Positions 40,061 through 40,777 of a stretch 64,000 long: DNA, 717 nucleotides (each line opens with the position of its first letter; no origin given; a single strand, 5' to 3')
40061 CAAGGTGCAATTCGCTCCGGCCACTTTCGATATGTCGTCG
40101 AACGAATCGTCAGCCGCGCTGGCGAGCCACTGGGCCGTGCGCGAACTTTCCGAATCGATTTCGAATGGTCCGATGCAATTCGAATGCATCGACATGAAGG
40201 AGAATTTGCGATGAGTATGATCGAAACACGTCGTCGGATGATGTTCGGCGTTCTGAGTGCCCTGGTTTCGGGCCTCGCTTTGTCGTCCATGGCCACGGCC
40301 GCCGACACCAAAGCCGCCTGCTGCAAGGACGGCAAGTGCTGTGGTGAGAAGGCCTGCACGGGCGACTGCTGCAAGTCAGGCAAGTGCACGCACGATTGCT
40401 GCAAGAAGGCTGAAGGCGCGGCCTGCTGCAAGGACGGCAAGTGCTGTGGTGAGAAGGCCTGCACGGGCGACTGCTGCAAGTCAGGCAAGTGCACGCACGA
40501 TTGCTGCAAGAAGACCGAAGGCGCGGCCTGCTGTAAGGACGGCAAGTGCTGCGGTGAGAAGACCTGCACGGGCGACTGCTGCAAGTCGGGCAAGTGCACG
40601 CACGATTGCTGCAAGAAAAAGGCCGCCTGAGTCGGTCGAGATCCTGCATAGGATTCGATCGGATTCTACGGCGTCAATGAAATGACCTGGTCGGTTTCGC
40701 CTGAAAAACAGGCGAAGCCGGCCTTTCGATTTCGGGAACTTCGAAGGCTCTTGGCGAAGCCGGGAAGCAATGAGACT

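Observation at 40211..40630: Exported protein made of three near-identical 35-residue CC-rich repeats (30 Cys): a secreted metallothionein-like protein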

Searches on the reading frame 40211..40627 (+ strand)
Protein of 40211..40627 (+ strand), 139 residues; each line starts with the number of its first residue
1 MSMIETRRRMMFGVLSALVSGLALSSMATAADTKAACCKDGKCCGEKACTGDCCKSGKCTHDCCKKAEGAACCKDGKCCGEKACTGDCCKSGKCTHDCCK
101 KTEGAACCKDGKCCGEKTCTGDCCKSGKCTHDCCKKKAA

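Call 5: search_protein_families(library=pfam, proteins=[window:40211-40627:+], max_evalue=10)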
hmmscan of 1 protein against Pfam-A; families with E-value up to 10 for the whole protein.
window:40211-40627:+ (139 aa): 0 families
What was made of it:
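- On Any sequence-defined metallothionein family (Pfam metallothionein models, including the prokaryotic SmtA/BmtA type): No Pfam family matched at E <= 10 (call 5).
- Closest known: Exported HMA-domain proteins of Bacteroidota with CCKDGKC-repeat tails. Different: The window protein has no HMA domain (call 5).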

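Call 6: search_protein_families(library=ncbifam, proteins=[window:40211-40627:+], max_evalue=10)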
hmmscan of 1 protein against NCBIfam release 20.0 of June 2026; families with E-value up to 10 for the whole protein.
window:40211-40627:+ (139 aa): 0 families
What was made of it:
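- On Any sequence-defined metallothionein family (Pfam metallothionein models, including the prokaryotic SmtA/BmtA type): No NCBIfam model matched (call 6).
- On Tat (twin-arginine) substrates: The Pfam and NCBIfam scans returned no model at all for this protein at E <= 10, so no Tat-signal profile matched (calls 5, 6).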

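Call 9: find_homologous_proteins(query=window:40211-40627:+, max_evalue=0.001)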
Query window:40211-40627:+ (139 aa): 2 proteins with E <= 0.001 among 4 candidates.
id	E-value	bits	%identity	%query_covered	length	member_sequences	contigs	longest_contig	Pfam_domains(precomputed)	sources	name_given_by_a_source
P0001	1.4e-68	247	91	100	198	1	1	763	-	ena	-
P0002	1.7e-37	146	71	73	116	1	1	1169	-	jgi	jgi:hypothetical protein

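Call 10: search_solved_structures(query=window:40211-40627:+, max_evalue=10, show_alignments=2)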
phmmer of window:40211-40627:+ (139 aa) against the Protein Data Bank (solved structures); distinct sequences matched with E-value up to 10: 5.
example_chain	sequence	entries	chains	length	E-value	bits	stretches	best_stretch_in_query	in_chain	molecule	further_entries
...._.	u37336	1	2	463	0.24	14.2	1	55-126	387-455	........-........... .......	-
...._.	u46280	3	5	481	0.38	13.5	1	55-125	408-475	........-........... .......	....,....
7pgm_A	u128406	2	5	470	0.41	13.4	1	55-126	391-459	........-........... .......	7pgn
2wfx_B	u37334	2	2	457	0.44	13.3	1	55-125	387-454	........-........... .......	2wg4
2wft_A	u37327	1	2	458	0.48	13.2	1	55-125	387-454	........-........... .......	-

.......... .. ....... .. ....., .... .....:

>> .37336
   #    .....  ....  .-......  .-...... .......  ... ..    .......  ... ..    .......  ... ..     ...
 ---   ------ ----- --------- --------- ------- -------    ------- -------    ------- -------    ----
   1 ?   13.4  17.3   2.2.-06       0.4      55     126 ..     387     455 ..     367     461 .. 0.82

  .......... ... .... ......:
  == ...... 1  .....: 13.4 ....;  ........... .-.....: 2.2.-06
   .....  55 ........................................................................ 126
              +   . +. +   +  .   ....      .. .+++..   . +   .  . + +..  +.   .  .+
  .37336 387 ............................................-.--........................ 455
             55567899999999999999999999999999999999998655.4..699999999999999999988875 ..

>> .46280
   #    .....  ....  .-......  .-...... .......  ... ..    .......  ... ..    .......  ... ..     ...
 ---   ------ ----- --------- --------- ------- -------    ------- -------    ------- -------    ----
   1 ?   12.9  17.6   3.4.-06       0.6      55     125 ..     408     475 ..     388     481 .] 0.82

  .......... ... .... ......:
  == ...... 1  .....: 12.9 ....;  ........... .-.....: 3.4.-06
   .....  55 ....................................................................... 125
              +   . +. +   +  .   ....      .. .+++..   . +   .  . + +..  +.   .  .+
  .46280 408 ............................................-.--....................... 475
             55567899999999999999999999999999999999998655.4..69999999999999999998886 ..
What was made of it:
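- Tried and rejected: The PDB sequence search gave only chance EGF-like matches at E of about 0.2-0.5 (call 10).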

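Call 12: find_encoding_contigs(protein=P0002, flank=5000)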
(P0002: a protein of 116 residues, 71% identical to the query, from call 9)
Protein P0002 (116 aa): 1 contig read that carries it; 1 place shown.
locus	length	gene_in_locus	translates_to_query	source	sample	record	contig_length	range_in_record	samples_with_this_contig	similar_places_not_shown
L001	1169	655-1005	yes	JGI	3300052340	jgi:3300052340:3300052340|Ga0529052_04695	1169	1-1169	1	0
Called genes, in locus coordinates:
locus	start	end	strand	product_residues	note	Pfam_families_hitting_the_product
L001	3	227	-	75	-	?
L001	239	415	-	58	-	-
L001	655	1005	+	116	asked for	-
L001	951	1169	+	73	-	?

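Call 13: find_encoding_contigs(protein=P0001, flank=5000)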
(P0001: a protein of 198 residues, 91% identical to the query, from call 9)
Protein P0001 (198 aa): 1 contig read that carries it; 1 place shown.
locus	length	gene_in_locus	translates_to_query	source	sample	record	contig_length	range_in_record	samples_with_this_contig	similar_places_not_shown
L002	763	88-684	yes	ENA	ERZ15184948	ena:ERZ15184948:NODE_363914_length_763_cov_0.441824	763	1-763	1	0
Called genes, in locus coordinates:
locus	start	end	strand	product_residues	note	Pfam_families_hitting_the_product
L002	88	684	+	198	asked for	-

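Call 17: find_related_loci(query=A1, collection=genome_contigs, flank=10000)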
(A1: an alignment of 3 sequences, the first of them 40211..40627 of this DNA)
Query A1 (139 aa) in genome_contigs; peptide patterns used: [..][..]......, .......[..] (x = any residue, [..] = any of these).
63 stretches matched a pattern; 1 encode a relative of the query (tblastn E <= 1e-3); 1 distinct loci.
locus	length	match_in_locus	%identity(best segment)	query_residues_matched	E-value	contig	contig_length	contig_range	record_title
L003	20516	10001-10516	84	1-139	3e-62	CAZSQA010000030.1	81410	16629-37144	MAG TPA_asm: uncultured Isosphaeraceae bacterium isolate SRP296810_co1_352 genome assembly, contig: NODE_252_length_8141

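Call 19: search_protein_families(library=pfam, proteins=[L003:9319-9744:+], max_evalue=0.01)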
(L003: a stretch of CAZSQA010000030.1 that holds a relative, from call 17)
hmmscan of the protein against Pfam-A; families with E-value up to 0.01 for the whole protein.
L003:9319-9744:+ (142 aa): 0 families

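Call 23: search_protein_representatives(alignment_id=A1)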
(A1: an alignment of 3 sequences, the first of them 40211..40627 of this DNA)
Query: 3 sequences, 151 profile positions. Proteins with E-value up to 0.001 (for the whole library): 11; up to 1e-10: 3; up to 1e-30: 1. The best 11 are listed.
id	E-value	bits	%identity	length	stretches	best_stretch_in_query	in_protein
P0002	6.8e-58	210.7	-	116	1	1-114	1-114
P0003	6.4e-15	71.2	-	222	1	11-143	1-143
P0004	2.7e-14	69.2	-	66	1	34-79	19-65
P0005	2.4e-10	56.4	-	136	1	19-114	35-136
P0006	1.4e-08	50.6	-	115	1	25-100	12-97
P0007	4.3e-07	45.8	-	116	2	16-86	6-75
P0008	7.0e-07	45.1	-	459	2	24-149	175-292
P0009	9.1e-07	44.7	-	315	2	29-115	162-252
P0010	1.5e-05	40.8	-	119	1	17-123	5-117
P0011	7.4e-04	35.3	-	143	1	21-112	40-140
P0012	9.7e-04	34.9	-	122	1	34-123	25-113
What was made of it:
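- The HMA proteins did not appear in the exhaustive profile search (call 23).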

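Call 36: find_encoding_contigs(protein=P0010, flank=8000, max_places=4)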
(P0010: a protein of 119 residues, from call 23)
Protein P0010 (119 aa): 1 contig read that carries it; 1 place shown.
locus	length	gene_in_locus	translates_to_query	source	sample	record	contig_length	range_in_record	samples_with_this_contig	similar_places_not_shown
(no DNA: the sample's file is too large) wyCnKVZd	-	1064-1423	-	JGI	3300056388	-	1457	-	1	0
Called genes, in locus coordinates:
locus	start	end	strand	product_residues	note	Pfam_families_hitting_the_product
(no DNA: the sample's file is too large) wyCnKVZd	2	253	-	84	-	?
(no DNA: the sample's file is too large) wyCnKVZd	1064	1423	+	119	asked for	-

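Call 37: find_encoding_contigs(protein=P0005, flank=8000, max_places=4)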
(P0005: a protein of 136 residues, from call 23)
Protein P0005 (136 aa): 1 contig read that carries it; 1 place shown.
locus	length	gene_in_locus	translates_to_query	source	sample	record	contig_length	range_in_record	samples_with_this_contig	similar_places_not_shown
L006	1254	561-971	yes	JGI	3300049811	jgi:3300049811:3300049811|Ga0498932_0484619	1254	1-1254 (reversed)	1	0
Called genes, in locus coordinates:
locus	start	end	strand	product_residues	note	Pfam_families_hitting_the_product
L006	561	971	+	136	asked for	-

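Call 38: find_encoding_contigs(protein=P0012, flank=8000, max_places=4)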
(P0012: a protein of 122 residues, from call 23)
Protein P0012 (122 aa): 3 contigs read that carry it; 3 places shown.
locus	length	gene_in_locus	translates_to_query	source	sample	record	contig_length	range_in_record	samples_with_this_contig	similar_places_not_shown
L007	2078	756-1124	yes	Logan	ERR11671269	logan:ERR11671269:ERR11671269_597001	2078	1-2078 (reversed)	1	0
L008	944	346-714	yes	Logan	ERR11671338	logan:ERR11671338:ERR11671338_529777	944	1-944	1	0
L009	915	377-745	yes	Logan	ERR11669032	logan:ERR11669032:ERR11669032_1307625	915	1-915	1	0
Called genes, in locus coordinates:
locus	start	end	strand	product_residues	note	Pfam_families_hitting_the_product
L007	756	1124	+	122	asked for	-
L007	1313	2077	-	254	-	?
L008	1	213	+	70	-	?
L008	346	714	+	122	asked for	-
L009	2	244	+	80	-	?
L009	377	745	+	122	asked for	-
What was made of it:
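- Tried and rejected: The contigs carrying the distant relatives P0005, P0010 and P0012 were too short to give any context (calls 36-38).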

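Call 42: find_related_loci(query=A5, collection=metagenome_contigs, flank=8000)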
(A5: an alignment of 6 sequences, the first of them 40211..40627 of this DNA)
Query A5 (139 aa) in metagenome_contigs; peptide patterns used: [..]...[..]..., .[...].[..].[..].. (x = any residue, [..] = any of these).
303 stretches matched a pattern; 13 encode a relative of the query (tblastn E <= 1e-3); 13 distinct loci.
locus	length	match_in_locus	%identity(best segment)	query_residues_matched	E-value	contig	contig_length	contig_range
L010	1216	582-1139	82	1-139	1e-45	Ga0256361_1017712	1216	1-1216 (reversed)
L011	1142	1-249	99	35-139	1e-43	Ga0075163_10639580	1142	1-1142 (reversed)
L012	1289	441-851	64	1-138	7e-37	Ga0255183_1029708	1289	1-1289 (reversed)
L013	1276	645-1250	48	1-136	9e-34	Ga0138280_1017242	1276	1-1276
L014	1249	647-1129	47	1-133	2e-32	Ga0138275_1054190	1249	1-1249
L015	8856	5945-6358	52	23-139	2e-29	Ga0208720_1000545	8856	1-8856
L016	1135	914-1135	72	1-139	4e-29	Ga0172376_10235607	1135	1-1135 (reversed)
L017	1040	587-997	62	3-138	5e-29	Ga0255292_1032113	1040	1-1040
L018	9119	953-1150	49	35-136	3e-10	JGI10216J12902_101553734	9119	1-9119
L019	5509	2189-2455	44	12-130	1e-8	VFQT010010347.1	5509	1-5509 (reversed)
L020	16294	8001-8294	43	10-116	8e-8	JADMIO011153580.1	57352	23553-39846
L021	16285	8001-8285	49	46-139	3e-7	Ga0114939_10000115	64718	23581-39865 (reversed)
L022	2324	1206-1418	47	24-130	2e-6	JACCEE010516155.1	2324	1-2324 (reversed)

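Call 47: search_protein_families(library=pfam, proteins=[L018:107-499:+, L018:1171-1716:+, L018:1754-2281:+, L018:2384-3241:+, L018:3329-4528:+, L021:7169-7579:+, L021:8391-8933:+, L021:8940-9815:+, L021:9868-10356:+, L015:5197-5640:+], max_evalue=0.01)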
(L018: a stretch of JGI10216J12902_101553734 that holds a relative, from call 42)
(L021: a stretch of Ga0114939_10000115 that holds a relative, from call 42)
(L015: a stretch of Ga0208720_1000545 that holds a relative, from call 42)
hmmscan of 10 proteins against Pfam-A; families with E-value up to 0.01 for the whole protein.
L018:107-499:+ (131 aa): 0 families

L018:1171-1716:+ (182 aa): 1 family
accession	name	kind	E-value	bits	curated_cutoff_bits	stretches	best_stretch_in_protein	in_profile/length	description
PF00403.32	HMA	-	5e-10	40.1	24.8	1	27-87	2-61/62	Heavy-metal-associated domain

L018:1754-2281:+ (176 aa): 6 families
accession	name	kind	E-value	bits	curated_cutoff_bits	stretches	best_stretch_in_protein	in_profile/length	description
PF00578.27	AhpC-TSA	-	5.9e-22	78.4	26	1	40-157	2-122/124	AhpC/TSA family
PF08534.16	Redoxin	-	4.1e-18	66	26.6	1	42-165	5-137/148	Redoxin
PF13905.12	Thioredoxin_8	-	1.7e-17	64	27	1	63-155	1-93/94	Thioredoxin-like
PF00085.26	Thioredoxin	-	3.6e-10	40.2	23.5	1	63-108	18-62/103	Thioredoxin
PF13098.12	Thioredoxin_2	-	2.8e-06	28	27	1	62-158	4-89/104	Thioredoxin-like domain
PF00255.25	GSHPx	-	3.2e-05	23.9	27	1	50-100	8-57/108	Glutathione peroxidase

L018:2384-3241:+ (286 aa): 0 families

L018:3329-4528:+ (400 aa): 3 families
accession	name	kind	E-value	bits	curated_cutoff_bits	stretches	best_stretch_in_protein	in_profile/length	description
PF06537.16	DHOR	-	1.1e-65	222.5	22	1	143-400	221-499/499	Di-haem oxidoreductase, putative peroxidase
PF00034.26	Cytochrom_C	-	1e-11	46.4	21.3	1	271-400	2-89/90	Cytochrome c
PF13442.11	Cytochrome_CBB3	-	2e-06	28.5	27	0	271-307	4-34/68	Cytochrome C oxidase, cbb3-type, subunit III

L021:7169-7579:+ (137 aa): 0 families

L021:8391-8933:+ (181 aa): 1 family
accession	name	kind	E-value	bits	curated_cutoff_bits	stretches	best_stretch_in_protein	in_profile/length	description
PF00403.32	HMA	-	1.1e-07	32.6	24.8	1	26-86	2-61/62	Heavy-metal-associated domain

L021:8940-9815:+ (292 aa): 0 families

L021:9868-10356:+ (163 aa): 7 families
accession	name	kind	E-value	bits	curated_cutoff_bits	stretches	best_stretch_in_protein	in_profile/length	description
PF00578.27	AhpC-TSA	-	6.3e-25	88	26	1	27-144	2-122/124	AhpC/TSA family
PF08534.16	Redoxin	-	1.1e-23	84.1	26.6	1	25-152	1-137/148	Redoxin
PF13905.12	Thioredoxin_8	-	1.7e-20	73.6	27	1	50-141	1-92/94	Thioredoxin-like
PF00085.26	Thioredoxin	-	3.8e-09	36.9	23.5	1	51-96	19-63/103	Thioredoxin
PF00255.25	GSHPx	-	3.8e-07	30.1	27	1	37-90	8-60/108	Glutathione peroxidase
PF13098.12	Thioredoxin_2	-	4.6e-05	24.1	27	1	49-144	4-92/104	Thioredoxin-like domain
PF13899.12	Thioredoxin_7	-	0.0078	16.8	27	0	49-71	16-38/83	Thioredoxin-like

L015:5197-5640:+ (148 aa): 0 families

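Call 49: search_protein_families(library=ncbifam, proteins=[L018:107-499:+, L018:599-1153:+, L018:1171-1716:+, L018:2384-3241:+, L021:7169-7579:+, L021:7698-8312:+, L019:1868-2485:+, L015:5197-5640:+, L020:7977-8363:+], max_evalue=0.1)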
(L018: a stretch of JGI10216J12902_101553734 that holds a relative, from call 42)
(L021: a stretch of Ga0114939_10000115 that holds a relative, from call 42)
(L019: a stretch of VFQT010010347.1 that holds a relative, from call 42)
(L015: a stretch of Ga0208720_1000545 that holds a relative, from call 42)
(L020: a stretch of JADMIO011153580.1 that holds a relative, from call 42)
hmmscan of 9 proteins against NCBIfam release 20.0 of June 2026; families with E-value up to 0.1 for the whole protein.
L018:107-499:+ (131 aa): 1 family
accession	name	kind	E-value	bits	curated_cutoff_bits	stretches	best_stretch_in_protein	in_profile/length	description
NF047658.1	HYC_CC_PP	subfamily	4.4e-16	59.5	28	1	3-120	1-124/131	HYC_CC_PP family protein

L018:599-1153:+ (185 aa): 8 families
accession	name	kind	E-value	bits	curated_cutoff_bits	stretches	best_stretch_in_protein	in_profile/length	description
NF033795.1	chaper_CopZ_Bs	exception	2.2e-07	30.9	91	1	27-87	2-64/66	copper chaperone CopZ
NF033556.1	MerTP_fusion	equivalog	5.8e-06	26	180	1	17-87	112-184/186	mercuric transport protein MerTP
NF033794.2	chaper_CopZ_Eh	exception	1.2e-05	25.3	95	1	28-88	3-65/68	copper chaperone CopZ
TIGR02052.1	MerP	equivalog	4.4e-05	23.9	92.55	1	7-87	5-87/92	mercury resistance system periplasmic binding protein MerP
TIGR00003.1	TIGR00003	subfamily_domain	0.0013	19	62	1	28-87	3-64/66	copper ion binding protein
NF041115.1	UxxU_metal_bind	equivalog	0.0019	18.3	95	1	25-87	4-68/74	metal-binding (seleno)protein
NF033553.1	MerP_Gpos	exception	0.028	14.3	110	1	20-87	40-110/112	mercury resistance system substrate-binding protein MerP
NF045683.1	MerT_CopZ_Se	exception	0.035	13.6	375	1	18-91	155-230/235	MerT/CopZ fusion-like heavy metal transport selenoprotein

L018:1171-1716:+ (182 aa): 12 families
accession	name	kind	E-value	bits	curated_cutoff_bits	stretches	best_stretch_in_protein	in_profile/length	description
NF033795.1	chaper_CopZ_Bs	exception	3.6e-11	43.1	91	1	25-89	2-65/66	copper chaperone CopZ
TIGR02052.1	MerP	equivalog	1.7e-09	38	92.55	1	2-88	1-87/92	mercury resistance system periplasmic binding protein MerP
NF047957.1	CopZ_AFE_1862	equivalog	1.3e-08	35.1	85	1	26-89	2-61/62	CopZ family metallochaperone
NF033556.1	MerTP_fusion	equivalog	2e-08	34.1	180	1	17-89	114-185/186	mercuric transport protein MerTP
NF045683.1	MerT_CopZ_Se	exception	2.2e-07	30.6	375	1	20-88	159-226/235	MerT/CopZ fusion-like heavy metal transport selenoprotein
NF033794.2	chaper_CopZ_Eh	exception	5.5e-07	29.6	95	1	24-88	1-64/68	copper chaperone CopZ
TIGR00003.1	TIGR00003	subfamily_domain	7.7e-07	29.2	62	1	24-89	1-65/66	copper ion binding protein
NF041115.1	UxxU_metal_bind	equivalog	3e-06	27.3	95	1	21-88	2-68/74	metal-binding (seleno)protein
NF010311.1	PRK13748.1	subfamily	6.8e-06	25.2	600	1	26-128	2-94/560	mercury(II) reductase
NF033781.1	chaper_CopP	exception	0.0002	21.5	112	1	24-89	1-64/65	copper-binding metallochaperone CopP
NF007952.0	PRK10671.1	equivalog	0.00092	17.5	1316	1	26-89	106-165/838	copper-exporting P-type ATPase CopA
NF008262.1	PRK11033.1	equivalog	0.015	13.7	1005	1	21-94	39-109/731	zinc/cadmium/mercury/lead-transporting ATPase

L018:2384-3241:+ (286 aa): 1 family
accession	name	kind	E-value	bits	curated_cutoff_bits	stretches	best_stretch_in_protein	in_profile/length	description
NF000044.2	APH_2pp_IIIa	exception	0.098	12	625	0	108-185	102-177/306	aminoglycoside O-phosphotransferase APH(2'')-IIIa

L021:7169-7579:+ (137 aa): 1 family
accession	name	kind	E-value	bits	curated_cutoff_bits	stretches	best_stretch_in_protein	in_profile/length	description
NF047658.1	HYC_CC_PP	subfamily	4e-13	50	28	1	13-122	1-120/131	HYC_CC_PP family protein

L021:7698-8312:+ (205 aa): 1 family
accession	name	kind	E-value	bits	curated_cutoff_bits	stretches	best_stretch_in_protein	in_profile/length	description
NF033775.1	P_type_ZntA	exception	0.02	13.2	1240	1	31-101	53-125/732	Zn(II)/Cd(II)/Pb(II) translocating P-type ATPase ZntA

L019:1868-2485:+ (206 aa): 5 families
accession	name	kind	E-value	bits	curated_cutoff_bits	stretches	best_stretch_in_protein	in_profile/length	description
TIGR02052.1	MerP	equivalog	3.1e-07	30.8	92.55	1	6-88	4-87/92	mercury resistance system periplasmic binding protein MerP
NF033795.1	chaper_CopZ_Bs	exception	2.2e-06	27.7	91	1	30-89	4-65/66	copper chaperone CopZ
NF033556.1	MerTP_fusion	equivalog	3.4e-06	26.8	180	1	23-88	117-184/186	mercuric transport protein MerTP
TIGR00003.1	TIGR00003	subfamily_domain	0.00096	19.3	62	1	35-88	10-64/66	copper ion binding protein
NF045683.1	MerT_CopZ_Se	exception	0.0027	17.2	375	1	22-89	158-227/235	MerT/CopZ fusion-like heavy metal transport selenoprotein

L015:5197-5640:+ (148 aa): 0 families

L020:7977-8363:+ (129 aa): 0 families
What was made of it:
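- Tried and rejected: Pfam and NCBIfam scans of the protein and of its partner found nothing (calls 5, 6, 19, 49).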

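Call 58: predict_structure(alignment_id=A1)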
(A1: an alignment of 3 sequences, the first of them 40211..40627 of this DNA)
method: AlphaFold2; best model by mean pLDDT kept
length: 139 residues; sequences in the alignment: 3
mean_pLDDT: 51.8   pTM: 0.23
mean pLDDT of the five models: 51.8, 50.5, 46.1, 45.6, 41.2
residues with pLDDT >= 90: 0; 70-90: 0; 50-70: 95; < 50: 44
segments of 3 or more residues with pLDDT < 50: 1-3, 20-36, 67-74, 103-109
pLDDT, mean of each block of 10 residues (from residue 1): 50 52 41 44 54 56 47 50 55 55 49 55 62 55
secondary structure, 60 per line:
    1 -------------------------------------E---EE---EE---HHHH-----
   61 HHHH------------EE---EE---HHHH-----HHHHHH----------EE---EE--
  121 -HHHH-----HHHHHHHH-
elements in order: H52-55 H61-64 H87-90 H96-101 H122-125 H131-138

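Call 61: find_homologous_proteins(query=L019:1868-2485:+, max_evalue=1e-10)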
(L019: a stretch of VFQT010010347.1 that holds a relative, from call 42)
Query L019:1868-2485:+ (206 aa): 1704 proteins with E <= 1e-10 among 4667 candidates; the best 120 are listed.
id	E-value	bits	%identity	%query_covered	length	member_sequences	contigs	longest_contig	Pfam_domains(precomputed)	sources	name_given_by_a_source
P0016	1.5e-135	467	84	100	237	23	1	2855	PF00403.33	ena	-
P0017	1.4e-125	435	92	100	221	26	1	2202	PF00403.33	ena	-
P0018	2.0e-101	356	84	97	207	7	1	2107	PF00403.33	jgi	jgi:periplasmic mercuric ion binding protein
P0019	5.0e-97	342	82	97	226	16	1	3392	PF00403.33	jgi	jgi:copper chaperone CopZ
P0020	1.3e-63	233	74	86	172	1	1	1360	PF00403.33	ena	-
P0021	8.4e-53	197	54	95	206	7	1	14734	PF00403.33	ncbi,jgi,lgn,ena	jgi:mercuric ion binding protein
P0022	6.7e-52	194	56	91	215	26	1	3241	PF00403.33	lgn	-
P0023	1.1e-51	194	54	92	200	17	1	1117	-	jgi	jgi:mercuric ion binding protein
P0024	1.0e-50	190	57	88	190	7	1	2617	-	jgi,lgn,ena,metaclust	metaclust:\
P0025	1.1e-49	187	53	100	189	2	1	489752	PF00403.33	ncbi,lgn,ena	-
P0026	1.2e-49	187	61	83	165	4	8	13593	-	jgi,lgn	jgi:mercuric ion binding protein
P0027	5.3e-49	185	56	100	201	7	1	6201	-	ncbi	-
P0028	9.3e-49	184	52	100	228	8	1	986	PF00403.33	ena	-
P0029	2.1e-48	183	53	100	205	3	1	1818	PF00403.33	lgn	-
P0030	1.3e-47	180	55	100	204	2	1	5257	-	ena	-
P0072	1.8e-41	160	55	100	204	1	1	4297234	PF00403.33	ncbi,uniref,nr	ncbi:hypothetical protein KJS94_03030 [Flavihumibacter rivuli]|uniref:heavy-metal-associated domain-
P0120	2.7e-38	150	52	86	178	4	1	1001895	PF00403.33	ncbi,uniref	ncbi:heavy-metal-associated domain-containing protein [Terrimonas alba]|uniref:heavy-metal-associate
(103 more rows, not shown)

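Call 64: list_cluster_members(proteins=[window:40211-40627:+, window:40184-40627:+, window:40113-40649:-, window:40063-40614:-, window:40797-41333:-])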
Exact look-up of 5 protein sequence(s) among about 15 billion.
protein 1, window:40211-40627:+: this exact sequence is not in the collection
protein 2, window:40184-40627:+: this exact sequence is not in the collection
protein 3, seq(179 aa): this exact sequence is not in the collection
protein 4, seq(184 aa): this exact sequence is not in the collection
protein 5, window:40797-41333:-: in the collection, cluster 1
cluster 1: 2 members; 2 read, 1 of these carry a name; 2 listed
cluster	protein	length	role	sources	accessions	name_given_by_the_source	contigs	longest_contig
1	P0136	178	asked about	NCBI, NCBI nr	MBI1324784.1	DUF2752 domain-containing protein [bacterium]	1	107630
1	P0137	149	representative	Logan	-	-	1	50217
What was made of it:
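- The protein is absent from the collection that holds the neighbouring NCBI proteins (call 64).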
